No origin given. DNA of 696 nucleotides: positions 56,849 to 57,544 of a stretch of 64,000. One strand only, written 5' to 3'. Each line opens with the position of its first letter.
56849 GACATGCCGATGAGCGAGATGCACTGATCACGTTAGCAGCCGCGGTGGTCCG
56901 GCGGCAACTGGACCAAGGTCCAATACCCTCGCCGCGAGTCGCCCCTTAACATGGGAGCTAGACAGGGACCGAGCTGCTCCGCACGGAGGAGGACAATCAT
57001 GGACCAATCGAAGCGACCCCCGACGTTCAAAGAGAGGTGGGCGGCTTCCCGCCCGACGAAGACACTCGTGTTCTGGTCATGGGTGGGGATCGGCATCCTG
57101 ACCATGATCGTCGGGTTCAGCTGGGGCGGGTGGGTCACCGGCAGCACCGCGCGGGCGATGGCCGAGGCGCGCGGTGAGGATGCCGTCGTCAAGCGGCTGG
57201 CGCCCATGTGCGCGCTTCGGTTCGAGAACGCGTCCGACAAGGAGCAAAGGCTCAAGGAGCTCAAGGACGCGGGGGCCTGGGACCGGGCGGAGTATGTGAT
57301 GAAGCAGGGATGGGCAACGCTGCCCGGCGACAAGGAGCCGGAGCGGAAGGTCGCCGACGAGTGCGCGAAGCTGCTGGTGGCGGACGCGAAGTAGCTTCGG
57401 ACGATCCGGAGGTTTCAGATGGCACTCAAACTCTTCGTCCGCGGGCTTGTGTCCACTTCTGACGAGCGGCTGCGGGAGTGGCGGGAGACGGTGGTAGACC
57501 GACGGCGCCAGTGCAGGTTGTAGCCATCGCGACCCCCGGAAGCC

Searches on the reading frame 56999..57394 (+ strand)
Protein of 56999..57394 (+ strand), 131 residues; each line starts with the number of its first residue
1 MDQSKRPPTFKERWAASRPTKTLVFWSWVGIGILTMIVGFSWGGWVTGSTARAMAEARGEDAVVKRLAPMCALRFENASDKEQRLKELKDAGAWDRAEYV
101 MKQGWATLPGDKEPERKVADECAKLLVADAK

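Call 9: search_protein_families(library=pfam, proteins=[window:56999-57394:+])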
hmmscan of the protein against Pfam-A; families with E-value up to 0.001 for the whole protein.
window:56999-57394:+ (131 aa): 0 families

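Call 14: find_encoding_contigs(protein=window:56999-57394:+, flank=4000, max_places=10)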
Protein window:56999-57394:+ (131 aa): 16 contigs read that carry it; 10 places shown.
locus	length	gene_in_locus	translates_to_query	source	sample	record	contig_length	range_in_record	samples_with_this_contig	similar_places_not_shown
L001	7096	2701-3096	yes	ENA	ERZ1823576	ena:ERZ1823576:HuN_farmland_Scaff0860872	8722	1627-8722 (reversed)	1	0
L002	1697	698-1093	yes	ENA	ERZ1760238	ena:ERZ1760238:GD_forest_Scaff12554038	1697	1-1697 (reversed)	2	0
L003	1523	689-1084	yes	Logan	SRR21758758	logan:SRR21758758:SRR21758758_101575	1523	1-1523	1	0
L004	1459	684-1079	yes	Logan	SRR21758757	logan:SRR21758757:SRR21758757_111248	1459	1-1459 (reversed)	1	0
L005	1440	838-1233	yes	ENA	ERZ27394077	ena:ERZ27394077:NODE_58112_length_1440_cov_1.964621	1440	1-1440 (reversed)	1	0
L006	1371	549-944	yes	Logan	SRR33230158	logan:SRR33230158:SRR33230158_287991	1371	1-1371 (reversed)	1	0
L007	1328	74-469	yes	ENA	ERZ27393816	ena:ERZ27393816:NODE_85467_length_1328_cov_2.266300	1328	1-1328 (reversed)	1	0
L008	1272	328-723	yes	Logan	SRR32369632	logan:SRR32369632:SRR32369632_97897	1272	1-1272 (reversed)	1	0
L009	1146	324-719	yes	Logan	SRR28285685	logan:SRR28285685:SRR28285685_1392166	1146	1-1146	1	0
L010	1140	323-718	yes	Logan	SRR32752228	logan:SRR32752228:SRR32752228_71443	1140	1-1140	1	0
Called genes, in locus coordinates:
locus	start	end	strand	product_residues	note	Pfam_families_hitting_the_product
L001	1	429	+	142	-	?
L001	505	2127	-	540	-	PF00118:Cpn60_TCP1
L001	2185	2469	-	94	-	PF00166:Cpn10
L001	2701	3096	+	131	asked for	-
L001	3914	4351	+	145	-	-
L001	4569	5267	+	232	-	PF05050:Methyltransf_21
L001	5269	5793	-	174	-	PF00075:RNase_H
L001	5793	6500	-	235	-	PF24481:CT398_CC, PF02591:Zn_ribbon_9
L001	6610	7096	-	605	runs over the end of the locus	PF03979:Sigma70_r1_1, PF00140:Sigma70_r1_2, PF04542:Sigma70_r2, PF04539:Sigma70_r3, PF04545:Sigma70_r4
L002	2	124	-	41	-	?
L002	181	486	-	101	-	PF00166:Cpn10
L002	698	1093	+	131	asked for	-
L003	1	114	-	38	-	?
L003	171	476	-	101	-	PF00166:Cpn10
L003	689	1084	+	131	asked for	-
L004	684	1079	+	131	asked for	-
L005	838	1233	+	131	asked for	-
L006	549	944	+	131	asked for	-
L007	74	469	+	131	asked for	-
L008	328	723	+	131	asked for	-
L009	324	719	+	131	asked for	-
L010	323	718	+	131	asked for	-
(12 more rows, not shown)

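Call 17: find_homologous_proteins(query=window:56999-57394:+)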
Query window:56999-57394:+ (131 aa): 316 proteins with E <= 0.001 among 326 candidates; the best 120 are listed.
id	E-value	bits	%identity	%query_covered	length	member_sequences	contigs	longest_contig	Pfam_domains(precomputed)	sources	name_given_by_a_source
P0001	3.8e-82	291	100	100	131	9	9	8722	-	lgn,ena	-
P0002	3.3e-81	288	98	100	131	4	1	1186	-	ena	-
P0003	1.7e-79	282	98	100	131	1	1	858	-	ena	-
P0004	3.4e-79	281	96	100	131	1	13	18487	-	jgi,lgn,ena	jgi:hypothetical protein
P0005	9.1e-79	280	95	100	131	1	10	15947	-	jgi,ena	jgi:hypothetical protein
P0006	1.1e-78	280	95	100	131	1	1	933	-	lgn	-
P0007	8.3e-78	277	94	100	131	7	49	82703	-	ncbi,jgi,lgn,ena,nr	ncbi:MAG TPA: hypothetical protein VL948_05565 [Verrucomicrobiae bacterium]|jgi:hypothetical protein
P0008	5.1e-67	242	82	100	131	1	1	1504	-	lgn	-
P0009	4.2e-66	239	82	95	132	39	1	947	-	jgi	jgi:hypothetical protein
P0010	9.1e-66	238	79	100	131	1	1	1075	-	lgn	-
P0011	1.0e-65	238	79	100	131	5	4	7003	-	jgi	jgi:hypothetical protein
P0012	2.5e-65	237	83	97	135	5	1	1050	-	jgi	jgi:hypothetical protein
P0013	3.6e-65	236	99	82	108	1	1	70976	-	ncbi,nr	ncbi:MAG TPA: hypothetical protein VFX14_00610 [Methylomirabilota bacterium]|nr:hypothetical protein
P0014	5.6e-65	235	80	97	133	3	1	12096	-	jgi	jgi:hypothetical protein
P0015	5.6e-63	229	78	98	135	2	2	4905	-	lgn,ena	-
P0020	9.5e-51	189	63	100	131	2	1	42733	-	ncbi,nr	ncbi:MAG TPA: hypothetical protein VGT40_16295 [Methylomirabilota bacterium]|nr:hypothetical protein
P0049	3.8e-47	178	58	98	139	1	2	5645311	-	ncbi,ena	-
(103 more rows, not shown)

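Call 18: find_encoding_contigs(protein=P0007, flank=6000, max_places=3)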
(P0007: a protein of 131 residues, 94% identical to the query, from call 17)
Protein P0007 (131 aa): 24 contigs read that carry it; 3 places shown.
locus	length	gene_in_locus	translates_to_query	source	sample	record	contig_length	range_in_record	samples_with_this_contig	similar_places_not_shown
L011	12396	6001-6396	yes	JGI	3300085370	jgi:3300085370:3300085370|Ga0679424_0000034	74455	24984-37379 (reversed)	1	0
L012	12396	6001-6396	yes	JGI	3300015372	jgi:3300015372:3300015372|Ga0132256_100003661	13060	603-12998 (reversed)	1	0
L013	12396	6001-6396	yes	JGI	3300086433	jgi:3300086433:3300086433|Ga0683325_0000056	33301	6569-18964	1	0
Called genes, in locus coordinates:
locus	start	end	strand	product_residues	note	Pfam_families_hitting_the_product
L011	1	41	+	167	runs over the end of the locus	-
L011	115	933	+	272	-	PF05050:Methyltransf_21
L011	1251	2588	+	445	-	PF01590:GAF, PF13185:GAF_2 (weak), PF00512:HisKA, PF02518:HATPase_c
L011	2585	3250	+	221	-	PF00072:Response_reg, PF08281:Sigma70_r4_2 (weak), PF00196:GerE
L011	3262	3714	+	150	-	PF00072:Response_reg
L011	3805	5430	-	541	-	PF00118:Cpn60_TCP1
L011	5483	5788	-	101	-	PF00166:Cpn10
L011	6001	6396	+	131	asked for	-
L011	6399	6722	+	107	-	PF00076:RRM_1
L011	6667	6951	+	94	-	-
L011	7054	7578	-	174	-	PF00075:RNase_H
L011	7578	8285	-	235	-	PF07321:YscO (faint), PF24481:CT398_CC, PF02591:Zn_ribbon_9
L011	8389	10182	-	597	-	PF03979:Sigma70_r1_1, PF00140:Sigma70_r1_2, PF04542:Sigma70_r2, PF04539:Sigma70_r3, PF04545:Sigma70_r4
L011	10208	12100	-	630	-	PF01807:Zn_ribbon_DnaG, PF08275:DNAG_N, PF01751:Toprim, PF13155:Toprim_2, PF13662:Toprim_4, PF10410:DnaB_bind (weak)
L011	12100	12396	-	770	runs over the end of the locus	PF00488:MutS_V, PF20297:MSSS (weak), PF01713:Smr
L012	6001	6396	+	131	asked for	-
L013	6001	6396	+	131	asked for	-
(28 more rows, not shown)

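Call 19: find_encoding_contigs(protein=P0014, flank=6000, max_places=2)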
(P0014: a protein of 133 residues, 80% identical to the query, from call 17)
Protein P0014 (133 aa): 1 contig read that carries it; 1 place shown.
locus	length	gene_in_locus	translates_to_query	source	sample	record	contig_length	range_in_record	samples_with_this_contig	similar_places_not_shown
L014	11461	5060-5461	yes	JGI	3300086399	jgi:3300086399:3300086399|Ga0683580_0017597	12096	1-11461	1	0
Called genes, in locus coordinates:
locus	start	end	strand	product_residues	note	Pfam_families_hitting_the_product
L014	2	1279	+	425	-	?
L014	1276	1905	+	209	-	PF00072:Response_reg, PF08281:Sigma70_r4_2 (weak), PF00196:GerE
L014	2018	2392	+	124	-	PF00072:Response_reg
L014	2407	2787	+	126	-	-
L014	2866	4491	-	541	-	PF00118:Cpn60_TCP1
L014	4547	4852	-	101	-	PF00166:Cpn10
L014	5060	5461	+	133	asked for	-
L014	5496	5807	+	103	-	PF00076:RRM_1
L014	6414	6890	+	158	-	-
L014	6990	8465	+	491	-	PF00497:SBP_bac_3, PF01464:SLT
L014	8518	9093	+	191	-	PF16036:Chalcone_3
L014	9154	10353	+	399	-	-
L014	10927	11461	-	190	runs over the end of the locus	PF05685:Uma2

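Call 20: find_encoding_contigs(protein=P0020, flank=6000, max_places=2)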
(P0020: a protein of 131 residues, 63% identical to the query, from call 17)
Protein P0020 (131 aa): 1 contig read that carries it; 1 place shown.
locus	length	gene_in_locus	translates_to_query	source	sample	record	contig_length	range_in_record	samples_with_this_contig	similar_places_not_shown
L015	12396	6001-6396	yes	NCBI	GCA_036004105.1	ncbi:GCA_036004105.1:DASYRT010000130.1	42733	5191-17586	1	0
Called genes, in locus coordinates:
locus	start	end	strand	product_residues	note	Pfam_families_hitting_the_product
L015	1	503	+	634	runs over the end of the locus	PF06808:DctM, PF11874:DUF3394 (weak)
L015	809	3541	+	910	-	-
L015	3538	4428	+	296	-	-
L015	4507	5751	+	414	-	PF00392:GntR, PF27163:YmtS_Ross (weak)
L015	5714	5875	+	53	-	-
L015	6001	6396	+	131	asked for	-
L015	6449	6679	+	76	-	-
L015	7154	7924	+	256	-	PF00487:FA_desaturase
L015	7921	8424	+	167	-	PF07719:TPR_2 (faint), PF07721:TPR_4 (faint), PF13181:TPR_8 (faint), PF13374:TPR_10 (faint), PF13414:TPR_11 (faint), PF13424:TPR_12 (faint), PF13428:TPR_14 (faint), PF13432:TPR_16 (weak), +5 more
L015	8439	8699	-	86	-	-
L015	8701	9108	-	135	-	PF00528:BPD_transp_1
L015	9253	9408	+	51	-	-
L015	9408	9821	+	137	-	-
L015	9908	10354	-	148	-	PF01741:MscL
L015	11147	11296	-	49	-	-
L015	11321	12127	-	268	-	PF09335:VTT_dom, PF00581:Rhodanese (weak)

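Call 21: find_encoding_contigs(protein=P0049, flank=6000, max_places=2)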
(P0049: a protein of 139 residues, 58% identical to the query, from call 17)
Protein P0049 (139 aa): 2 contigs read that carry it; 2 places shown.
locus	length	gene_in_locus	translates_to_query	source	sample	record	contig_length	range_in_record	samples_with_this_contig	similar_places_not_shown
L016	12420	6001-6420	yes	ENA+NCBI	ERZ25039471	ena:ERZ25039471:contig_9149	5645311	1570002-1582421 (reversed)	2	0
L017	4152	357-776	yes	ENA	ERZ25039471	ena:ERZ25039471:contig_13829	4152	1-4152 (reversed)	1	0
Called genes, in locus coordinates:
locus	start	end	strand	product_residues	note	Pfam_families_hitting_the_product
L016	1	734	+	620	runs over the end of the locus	PF00012:HSP70, PF06723:MreB_Mbl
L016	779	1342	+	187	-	PF01025:GrpE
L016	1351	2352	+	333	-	PF00226:DnaJ, PF01556:DnaJ_C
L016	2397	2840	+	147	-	PF13591:MerR_2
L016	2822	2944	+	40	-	-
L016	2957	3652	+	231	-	PF01988:VIT1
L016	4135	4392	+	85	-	-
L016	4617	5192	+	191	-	-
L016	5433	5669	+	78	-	PF04226:Transgly_assoc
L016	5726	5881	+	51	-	-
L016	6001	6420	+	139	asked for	-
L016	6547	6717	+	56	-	-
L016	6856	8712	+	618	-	PF02310:B12-binding, PF04055:Radical_SAM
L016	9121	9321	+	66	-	-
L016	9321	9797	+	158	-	-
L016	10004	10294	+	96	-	PF00166:Cpn10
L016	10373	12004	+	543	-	PF00118:Cpn60_TCP1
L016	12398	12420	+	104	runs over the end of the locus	-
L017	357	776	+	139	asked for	-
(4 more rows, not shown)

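Call 76: search_protein_families(library=ncbifam, proteins=[window:56999-57394:+], max_evalue=0.00001)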
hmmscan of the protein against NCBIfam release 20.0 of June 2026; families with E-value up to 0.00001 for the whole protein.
window:56999-57394:+ (131 aa): 0 families
